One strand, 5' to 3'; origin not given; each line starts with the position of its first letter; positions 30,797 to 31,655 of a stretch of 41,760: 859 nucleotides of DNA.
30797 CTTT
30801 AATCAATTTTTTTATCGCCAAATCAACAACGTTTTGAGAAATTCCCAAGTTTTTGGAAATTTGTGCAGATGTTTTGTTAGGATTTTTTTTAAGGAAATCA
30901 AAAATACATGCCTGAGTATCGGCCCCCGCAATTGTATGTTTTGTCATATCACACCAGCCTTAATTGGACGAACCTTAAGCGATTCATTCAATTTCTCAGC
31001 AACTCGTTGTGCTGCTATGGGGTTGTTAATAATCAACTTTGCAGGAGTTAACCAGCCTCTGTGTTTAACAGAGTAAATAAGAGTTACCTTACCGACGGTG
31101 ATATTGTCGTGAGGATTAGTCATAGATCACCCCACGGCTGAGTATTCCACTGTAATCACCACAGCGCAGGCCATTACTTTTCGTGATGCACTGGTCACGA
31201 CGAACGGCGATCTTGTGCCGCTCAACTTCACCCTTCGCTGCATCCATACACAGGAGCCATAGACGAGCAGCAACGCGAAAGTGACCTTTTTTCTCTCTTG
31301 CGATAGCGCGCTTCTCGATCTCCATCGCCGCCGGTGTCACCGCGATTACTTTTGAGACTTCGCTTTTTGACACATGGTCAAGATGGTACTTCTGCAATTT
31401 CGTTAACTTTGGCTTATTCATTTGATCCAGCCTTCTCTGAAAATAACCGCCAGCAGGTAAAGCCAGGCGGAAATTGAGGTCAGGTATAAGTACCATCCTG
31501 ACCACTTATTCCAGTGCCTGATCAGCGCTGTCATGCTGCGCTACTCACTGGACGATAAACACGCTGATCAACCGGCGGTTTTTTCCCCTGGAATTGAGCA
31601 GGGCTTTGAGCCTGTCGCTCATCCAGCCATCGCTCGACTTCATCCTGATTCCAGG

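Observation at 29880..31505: Orphan adenine methyltransferase flanked by two paralogous PapI/FaeA-like winged-helix genes in a 5-gene coupled operon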

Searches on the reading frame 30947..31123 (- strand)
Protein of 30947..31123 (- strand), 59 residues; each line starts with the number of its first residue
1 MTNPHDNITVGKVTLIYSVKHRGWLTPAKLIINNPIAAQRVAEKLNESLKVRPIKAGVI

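Call 3: search_protein_families(library=pfam, proteins=[window:30947-31123:-], max_evalue=1)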
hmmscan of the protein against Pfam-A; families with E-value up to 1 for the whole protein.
seq(59 aa): 1 family
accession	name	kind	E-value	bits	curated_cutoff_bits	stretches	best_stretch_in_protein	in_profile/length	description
PF07026.16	DUF1317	-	1.2e-19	70.3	22.3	1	1-48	1-48/60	Protein of unknown function (DUF1317)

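Call 4: search_protein_families(library=phrogs, proteins=[window:30947-31123:-], max_evalue=0.01)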
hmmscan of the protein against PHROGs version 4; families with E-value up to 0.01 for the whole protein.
seq(59 aa): 1 family
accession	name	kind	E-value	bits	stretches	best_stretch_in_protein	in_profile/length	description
phrog_1998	-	unknown function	5.7e-27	94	1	1-52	1-52/54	-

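Call 74: search_protein_families(library=padloc, max_evalue=0.01, proteins=[window:30947-31123:-])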
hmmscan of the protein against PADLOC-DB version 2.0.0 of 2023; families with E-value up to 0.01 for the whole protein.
seq(59 aa): 0 families

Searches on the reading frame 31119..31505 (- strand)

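Call 3: search_protein_families(library=pfam, proteins=[window:31119-31505:-], max_evalue=1)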
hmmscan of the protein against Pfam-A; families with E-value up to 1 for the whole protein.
seq(129 aa): 1 family
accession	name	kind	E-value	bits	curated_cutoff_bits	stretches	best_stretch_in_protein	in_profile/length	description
PF06069.16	PerC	-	2.2e-06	28.3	22.6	1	65-111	5-51/90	PerC transcriptional activator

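Call 4: search_protein_families(library=phrogs, proteins=[window:31119-31505:-], max_evalue=0.01)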
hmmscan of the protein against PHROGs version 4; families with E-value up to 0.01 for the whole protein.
seq(129 aa): 7 families
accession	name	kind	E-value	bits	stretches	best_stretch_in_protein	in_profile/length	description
phrog_868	-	transcription regulation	6.6e-51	171.5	1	33-129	3-99/99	transcriptional activator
phrog_1324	-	transcription regulation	1.2e-06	29.3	1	38-111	86-149/172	transcriptional activator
phrog_10396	-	transcription regulation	1.4e-05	25.6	1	63-110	3-50/69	transcriptional activator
phrog_994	-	unknown function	0.00012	23.4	1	65-110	5-50/93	-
phrog_2608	-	transcription regulation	0.00029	22.1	1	64-111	18-65/83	transcriptional activator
phrog_30383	-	unknown function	0.0026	18.8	1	47-109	94-157/168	-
phrog_2227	-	unknown function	0.0088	16.8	0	65-109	19-63/77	-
